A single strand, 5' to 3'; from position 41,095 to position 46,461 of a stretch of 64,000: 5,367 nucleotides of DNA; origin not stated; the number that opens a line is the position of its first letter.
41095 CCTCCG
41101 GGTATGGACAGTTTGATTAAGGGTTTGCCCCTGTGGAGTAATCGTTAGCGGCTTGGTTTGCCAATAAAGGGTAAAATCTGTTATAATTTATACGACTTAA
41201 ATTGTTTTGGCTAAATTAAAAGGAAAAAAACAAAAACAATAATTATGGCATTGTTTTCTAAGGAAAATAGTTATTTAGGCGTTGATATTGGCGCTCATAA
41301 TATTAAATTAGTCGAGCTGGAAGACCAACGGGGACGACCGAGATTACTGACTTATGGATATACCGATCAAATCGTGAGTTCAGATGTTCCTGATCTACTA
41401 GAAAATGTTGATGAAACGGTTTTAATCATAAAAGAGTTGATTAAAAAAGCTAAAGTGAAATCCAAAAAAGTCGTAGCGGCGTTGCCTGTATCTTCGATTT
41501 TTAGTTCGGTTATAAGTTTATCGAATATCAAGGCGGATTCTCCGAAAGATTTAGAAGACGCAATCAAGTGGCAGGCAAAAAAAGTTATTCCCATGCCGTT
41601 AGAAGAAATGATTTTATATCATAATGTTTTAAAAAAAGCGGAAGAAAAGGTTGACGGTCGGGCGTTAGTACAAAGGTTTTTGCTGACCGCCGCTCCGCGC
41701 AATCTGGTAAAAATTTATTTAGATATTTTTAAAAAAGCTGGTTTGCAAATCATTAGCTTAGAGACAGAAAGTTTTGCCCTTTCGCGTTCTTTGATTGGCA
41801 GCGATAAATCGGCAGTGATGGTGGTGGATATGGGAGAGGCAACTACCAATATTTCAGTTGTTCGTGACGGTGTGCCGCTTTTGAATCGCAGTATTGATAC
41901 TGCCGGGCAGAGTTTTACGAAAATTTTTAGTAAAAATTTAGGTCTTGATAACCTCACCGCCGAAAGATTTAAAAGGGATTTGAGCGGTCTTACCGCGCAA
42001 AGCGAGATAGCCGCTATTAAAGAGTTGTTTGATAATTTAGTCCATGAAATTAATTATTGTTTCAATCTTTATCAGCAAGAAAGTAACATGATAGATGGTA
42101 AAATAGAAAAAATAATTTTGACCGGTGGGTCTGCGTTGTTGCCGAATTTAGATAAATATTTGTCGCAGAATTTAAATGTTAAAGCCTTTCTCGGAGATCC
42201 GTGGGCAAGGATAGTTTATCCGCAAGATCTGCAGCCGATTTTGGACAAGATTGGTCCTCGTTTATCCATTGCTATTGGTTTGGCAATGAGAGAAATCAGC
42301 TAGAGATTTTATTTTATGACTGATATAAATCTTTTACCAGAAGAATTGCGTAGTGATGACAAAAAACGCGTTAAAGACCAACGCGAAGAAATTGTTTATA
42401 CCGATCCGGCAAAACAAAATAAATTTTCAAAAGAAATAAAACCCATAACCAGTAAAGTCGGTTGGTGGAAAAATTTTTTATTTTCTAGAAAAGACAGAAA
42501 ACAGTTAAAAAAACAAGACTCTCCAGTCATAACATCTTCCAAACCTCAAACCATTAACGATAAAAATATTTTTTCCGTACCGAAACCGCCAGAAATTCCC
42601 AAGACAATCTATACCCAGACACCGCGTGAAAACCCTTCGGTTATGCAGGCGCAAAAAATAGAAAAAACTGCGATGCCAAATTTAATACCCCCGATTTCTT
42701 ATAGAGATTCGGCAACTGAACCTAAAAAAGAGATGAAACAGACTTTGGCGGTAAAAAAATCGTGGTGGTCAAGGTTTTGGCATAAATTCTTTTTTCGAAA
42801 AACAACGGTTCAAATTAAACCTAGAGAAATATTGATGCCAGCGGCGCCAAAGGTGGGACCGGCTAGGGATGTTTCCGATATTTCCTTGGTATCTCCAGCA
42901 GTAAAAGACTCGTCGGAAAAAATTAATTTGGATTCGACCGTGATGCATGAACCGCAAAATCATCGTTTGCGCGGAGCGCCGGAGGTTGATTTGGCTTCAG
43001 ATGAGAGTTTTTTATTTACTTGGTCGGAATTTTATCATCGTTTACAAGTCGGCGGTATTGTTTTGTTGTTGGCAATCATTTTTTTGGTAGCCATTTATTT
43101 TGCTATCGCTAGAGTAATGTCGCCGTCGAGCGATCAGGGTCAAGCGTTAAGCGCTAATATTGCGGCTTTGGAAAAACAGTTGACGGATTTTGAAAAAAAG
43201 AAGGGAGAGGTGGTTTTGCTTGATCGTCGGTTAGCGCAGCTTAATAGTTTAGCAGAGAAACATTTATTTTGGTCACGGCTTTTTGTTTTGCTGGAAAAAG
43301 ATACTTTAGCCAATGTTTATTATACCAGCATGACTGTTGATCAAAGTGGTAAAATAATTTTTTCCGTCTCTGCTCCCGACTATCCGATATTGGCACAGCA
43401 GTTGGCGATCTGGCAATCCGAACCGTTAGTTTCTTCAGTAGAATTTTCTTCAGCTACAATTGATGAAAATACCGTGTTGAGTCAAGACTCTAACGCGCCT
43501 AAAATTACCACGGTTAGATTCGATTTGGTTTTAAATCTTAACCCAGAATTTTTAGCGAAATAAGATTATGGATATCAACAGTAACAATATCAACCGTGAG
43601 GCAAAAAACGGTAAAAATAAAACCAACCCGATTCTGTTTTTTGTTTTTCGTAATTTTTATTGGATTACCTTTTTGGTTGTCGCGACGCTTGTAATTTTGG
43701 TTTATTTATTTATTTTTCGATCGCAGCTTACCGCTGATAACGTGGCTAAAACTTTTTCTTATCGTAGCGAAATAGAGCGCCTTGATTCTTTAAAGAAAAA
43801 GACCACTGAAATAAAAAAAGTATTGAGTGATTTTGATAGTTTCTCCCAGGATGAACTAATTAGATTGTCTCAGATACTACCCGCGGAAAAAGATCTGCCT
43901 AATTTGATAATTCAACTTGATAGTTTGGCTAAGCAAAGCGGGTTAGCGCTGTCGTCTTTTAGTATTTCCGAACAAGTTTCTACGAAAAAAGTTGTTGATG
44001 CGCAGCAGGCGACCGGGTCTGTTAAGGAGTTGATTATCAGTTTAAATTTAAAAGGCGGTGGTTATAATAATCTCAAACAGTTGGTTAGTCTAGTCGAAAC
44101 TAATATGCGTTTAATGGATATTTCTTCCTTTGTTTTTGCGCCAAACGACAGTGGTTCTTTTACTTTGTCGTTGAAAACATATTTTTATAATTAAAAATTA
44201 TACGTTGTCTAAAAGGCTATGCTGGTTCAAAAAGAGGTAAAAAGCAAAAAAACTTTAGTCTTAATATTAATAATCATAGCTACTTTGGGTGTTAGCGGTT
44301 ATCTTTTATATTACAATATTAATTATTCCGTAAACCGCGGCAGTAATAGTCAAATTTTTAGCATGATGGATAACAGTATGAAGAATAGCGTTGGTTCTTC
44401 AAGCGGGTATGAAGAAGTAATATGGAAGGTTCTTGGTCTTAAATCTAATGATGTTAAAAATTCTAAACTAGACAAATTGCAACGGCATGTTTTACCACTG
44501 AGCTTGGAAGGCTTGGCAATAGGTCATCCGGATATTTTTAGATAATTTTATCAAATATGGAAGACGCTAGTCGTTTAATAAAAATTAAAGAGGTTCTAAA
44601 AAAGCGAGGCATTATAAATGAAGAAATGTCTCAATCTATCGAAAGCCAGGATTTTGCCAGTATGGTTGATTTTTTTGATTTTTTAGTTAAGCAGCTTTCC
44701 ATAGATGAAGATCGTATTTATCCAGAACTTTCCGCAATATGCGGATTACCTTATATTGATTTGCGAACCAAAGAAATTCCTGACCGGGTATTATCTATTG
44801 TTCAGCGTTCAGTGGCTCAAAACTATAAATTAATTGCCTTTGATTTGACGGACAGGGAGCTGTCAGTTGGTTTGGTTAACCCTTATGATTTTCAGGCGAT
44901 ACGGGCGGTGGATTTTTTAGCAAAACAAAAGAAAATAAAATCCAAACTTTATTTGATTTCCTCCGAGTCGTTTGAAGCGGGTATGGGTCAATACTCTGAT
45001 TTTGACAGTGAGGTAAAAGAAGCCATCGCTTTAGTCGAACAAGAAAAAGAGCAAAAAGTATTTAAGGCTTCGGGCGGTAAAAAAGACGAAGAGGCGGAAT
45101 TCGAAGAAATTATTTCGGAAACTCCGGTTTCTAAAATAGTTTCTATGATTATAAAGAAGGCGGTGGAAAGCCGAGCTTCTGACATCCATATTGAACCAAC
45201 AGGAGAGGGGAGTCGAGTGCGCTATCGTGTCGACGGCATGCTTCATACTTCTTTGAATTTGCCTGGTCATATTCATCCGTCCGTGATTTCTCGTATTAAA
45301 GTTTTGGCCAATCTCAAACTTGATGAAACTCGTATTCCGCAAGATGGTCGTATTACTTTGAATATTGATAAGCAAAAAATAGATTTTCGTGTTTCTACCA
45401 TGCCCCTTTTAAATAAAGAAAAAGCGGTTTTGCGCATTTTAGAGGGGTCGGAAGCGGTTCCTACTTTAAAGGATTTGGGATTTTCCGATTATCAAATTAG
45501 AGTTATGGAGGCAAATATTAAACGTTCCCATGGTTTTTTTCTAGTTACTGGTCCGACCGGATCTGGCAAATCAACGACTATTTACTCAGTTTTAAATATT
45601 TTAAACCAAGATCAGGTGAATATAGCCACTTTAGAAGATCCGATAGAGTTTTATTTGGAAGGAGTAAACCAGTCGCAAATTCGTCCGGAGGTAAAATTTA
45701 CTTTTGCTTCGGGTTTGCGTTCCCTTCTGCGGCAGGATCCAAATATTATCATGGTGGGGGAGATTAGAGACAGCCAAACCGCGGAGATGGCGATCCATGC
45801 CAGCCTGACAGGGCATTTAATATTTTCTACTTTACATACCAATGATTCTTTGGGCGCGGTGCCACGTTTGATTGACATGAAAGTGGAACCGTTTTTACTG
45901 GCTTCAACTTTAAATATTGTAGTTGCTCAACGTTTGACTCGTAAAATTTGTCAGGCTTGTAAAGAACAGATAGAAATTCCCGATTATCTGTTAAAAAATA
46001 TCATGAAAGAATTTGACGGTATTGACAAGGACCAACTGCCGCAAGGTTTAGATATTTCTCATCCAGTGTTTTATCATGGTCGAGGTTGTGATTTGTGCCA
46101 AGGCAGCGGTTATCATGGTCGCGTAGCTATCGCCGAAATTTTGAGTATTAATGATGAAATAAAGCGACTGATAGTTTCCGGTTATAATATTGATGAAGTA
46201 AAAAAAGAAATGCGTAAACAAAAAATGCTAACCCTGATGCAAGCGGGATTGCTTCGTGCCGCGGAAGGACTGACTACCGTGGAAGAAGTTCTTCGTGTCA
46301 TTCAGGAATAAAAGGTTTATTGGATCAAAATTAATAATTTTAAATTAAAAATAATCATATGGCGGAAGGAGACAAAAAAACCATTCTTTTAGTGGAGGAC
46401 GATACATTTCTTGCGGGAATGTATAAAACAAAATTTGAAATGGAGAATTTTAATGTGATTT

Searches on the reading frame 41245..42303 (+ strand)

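Call 71: search_protein_families(library=pfam, proteins=[window:41245-42303:+], max_evalue=0.00001)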
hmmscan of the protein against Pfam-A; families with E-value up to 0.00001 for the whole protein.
window:41245-42303:+ (352 aa): 3 families
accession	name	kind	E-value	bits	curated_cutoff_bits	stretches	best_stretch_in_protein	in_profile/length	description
PF11104.14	PilM_2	-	1.5e-44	152.7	27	1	12-350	1-339/340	Type IV pilus assembly protein PilM;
PF14450.12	FtsA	-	4.1e-10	40.5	31.8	1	192-320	1-113/127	Cell division protein FtsA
PF06723.19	MreB_Mbl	-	3.8e-09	36.3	27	0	257-317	245-304/327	MreB/Mbl protein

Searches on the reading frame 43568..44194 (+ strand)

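Call 71: search_protein_families(library=pfam, proteins=[window:43568-44194:+], max_evalue=0.00001)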
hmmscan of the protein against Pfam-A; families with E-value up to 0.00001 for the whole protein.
window:43568-44194:+ (208 aa): 1 family
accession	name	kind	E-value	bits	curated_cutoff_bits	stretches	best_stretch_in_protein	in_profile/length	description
PF04350.18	PilO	-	5.6e-08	33.5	22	1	74-207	17-143/145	Pilus assembly protein, PilO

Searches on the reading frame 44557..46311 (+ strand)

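Call 71: search_protein_families(library=pfam, proteins=[window:44557-46311:+], max_evalue=0.00001)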
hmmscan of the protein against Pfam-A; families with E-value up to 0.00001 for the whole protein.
window:44557-46311:+ (584 aa): 2 families
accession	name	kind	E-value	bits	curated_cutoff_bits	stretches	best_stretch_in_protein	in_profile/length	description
PF00437.27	T2SSE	-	4e-123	411.2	24.9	1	188-580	5-370/370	Type II/IV secretion system protein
PF05157.20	MshEN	-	8.7e-12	45.3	23.1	1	63-149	2-86/90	MshEN domain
